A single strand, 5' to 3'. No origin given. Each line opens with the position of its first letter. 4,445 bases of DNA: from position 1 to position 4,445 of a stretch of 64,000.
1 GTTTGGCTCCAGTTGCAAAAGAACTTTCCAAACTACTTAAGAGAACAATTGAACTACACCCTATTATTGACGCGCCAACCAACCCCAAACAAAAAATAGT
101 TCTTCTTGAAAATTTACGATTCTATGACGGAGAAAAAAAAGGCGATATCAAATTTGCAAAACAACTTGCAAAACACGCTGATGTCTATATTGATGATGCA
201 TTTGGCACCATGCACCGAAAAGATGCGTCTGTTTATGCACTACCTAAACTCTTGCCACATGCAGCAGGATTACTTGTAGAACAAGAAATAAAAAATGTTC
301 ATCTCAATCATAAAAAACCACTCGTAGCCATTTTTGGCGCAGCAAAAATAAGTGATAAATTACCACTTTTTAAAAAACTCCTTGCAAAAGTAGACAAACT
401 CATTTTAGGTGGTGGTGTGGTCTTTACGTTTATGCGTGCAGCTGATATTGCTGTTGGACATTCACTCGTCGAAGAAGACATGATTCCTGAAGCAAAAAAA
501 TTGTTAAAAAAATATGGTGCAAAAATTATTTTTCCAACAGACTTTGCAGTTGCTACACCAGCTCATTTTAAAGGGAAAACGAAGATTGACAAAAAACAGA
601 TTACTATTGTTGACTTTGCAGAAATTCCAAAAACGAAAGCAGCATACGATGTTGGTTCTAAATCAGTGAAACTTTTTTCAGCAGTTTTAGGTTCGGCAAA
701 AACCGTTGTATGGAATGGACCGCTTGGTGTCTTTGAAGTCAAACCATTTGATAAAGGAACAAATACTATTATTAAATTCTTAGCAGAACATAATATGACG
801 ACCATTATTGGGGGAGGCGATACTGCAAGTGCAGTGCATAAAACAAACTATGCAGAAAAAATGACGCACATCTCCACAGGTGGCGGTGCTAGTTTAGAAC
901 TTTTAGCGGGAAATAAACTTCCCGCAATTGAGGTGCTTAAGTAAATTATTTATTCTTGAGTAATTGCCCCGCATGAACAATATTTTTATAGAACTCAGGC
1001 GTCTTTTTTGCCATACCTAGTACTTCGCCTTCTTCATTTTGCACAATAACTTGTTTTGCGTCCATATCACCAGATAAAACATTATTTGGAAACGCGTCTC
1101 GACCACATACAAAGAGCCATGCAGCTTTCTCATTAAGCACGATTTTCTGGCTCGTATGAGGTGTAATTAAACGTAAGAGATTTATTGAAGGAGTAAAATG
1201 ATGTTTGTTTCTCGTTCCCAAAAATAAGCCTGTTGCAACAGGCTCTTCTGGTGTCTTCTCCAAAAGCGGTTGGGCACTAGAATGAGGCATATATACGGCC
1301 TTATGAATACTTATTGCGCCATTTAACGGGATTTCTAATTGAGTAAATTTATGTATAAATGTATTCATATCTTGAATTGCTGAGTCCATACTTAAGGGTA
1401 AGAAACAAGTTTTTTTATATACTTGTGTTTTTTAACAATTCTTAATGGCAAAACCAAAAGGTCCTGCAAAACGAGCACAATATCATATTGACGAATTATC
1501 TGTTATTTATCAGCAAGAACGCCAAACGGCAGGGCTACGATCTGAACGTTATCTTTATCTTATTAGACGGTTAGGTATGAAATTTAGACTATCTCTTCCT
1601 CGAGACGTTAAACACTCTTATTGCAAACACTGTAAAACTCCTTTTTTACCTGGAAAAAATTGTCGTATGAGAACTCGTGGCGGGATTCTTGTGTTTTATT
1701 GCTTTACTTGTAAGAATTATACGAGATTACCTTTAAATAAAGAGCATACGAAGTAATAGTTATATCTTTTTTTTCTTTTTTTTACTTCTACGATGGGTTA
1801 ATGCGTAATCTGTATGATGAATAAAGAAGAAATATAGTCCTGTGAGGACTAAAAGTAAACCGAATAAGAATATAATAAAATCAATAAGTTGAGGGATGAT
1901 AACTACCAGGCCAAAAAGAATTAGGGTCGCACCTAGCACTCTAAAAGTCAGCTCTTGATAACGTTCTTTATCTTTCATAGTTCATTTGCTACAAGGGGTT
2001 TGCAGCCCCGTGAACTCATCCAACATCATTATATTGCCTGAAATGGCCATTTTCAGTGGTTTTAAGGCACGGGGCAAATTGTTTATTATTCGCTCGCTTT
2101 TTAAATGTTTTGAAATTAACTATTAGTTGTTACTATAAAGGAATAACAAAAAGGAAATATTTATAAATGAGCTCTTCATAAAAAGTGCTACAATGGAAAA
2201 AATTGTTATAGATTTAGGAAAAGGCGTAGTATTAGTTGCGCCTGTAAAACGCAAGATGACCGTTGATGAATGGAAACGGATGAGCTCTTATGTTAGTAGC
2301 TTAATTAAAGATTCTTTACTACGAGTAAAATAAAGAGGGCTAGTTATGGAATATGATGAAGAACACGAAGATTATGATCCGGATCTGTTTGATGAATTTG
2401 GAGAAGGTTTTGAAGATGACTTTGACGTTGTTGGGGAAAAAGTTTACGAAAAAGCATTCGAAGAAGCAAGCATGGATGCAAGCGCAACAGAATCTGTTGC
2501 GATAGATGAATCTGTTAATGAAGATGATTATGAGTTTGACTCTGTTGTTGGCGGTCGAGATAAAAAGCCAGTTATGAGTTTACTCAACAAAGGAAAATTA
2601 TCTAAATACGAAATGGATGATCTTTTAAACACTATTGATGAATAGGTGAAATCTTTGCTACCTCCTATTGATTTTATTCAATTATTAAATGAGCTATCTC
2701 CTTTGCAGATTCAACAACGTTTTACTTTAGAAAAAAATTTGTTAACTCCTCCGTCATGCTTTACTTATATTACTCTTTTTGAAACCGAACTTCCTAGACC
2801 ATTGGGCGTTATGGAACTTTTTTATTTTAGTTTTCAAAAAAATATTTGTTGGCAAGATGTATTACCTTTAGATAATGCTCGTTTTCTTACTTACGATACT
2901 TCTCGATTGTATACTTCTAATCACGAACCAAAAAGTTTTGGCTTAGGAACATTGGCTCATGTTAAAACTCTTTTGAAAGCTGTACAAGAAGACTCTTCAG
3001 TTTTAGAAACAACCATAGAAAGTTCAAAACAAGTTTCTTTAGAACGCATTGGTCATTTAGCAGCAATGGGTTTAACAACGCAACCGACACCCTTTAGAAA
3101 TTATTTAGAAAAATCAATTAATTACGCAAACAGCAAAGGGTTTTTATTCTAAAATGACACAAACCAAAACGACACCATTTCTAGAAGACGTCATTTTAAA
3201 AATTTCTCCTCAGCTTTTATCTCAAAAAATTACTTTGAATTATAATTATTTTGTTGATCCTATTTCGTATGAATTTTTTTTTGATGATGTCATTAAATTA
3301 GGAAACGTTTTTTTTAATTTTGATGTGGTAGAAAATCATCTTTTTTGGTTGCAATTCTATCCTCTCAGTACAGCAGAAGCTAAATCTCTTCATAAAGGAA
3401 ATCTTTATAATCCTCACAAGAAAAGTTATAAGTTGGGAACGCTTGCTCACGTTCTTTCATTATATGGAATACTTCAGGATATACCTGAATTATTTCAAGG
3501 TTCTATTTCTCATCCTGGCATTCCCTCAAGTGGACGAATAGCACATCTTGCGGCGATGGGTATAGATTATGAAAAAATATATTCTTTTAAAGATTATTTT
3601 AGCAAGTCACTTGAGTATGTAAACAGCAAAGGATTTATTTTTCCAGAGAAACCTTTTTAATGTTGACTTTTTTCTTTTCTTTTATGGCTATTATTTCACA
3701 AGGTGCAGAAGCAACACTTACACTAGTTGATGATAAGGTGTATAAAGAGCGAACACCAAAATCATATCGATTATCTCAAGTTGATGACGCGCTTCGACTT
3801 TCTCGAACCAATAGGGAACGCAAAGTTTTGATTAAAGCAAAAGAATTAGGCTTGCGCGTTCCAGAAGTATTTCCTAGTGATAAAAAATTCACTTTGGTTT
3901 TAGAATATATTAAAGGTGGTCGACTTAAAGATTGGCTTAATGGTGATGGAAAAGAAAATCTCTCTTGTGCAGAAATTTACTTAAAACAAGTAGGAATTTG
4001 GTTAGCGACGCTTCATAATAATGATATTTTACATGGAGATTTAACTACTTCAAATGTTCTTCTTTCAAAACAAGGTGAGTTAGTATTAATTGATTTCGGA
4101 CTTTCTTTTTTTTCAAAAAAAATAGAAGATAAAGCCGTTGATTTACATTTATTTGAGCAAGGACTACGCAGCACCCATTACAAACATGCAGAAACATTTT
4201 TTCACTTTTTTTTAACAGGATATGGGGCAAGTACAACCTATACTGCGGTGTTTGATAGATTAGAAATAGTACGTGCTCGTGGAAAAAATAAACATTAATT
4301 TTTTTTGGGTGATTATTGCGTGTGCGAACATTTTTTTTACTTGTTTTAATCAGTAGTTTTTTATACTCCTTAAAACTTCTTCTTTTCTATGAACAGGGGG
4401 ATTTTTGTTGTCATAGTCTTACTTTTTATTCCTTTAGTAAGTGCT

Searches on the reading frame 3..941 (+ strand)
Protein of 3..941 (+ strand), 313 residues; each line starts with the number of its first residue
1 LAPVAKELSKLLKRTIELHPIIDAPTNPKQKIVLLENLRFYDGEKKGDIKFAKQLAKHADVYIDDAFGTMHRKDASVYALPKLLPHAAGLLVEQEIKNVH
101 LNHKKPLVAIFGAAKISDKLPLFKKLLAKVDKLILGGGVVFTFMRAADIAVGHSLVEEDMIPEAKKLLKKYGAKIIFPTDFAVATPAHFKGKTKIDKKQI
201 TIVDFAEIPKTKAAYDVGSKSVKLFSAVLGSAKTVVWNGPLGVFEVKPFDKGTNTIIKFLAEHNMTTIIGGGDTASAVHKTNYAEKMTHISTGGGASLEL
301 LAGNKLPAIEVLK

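Call 42: search_protein_families(library=pfam, proteins=[window:3-941:+], max_evalue=0.001)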
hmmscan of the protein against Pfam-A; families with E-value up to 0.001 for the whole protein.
window:3-941:+ (313 aa): 1 family
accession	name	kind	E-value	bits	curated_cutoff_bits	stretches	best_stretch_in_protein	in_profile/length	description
PF00162.24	PGK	-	1e-98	331.3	27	1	1-303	68-378/379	Phosphoglycerate kinase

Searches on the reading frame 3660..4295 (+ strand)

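Call 42: search_protein_families(library=pfam, proteins=[window:3660-4295:+], max_evalue=0.001)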
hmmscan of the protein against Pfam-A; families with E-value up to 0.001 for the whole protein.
window:3660-4295:+ (212 aa): 6 families
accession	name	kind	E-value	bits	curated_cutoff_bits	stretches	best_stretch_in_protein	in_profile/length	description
PF00069.31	Pkinase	-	1.6e-15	57.6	31.7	1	48-153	43-149/263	Protein kinase domain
PF03109.22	ABC1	-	5.2e-11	42.6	22.9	1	64-153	129-218/244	ABC1 atypical kinase-like domain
PF07714.23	PK_Tyr_Ser-Thr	-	7.7e-10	39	23.1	1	70-152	69-152/258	Protein tyrosine and serine/threonine kinase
PF01163.29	RIO1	-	1e-09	38.7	22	1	46-147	51-149/187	RIO domain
PF06293.20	Kdo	-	1.9e-06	27.9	21.3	1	24-147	32-167/207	Lipopolysaccharide kinase (Kdo/WaaP) family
PF01636.29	APH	-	1.3e-05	25.6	23.2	0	123-150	170-198/239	Phosphotransferase enzyme family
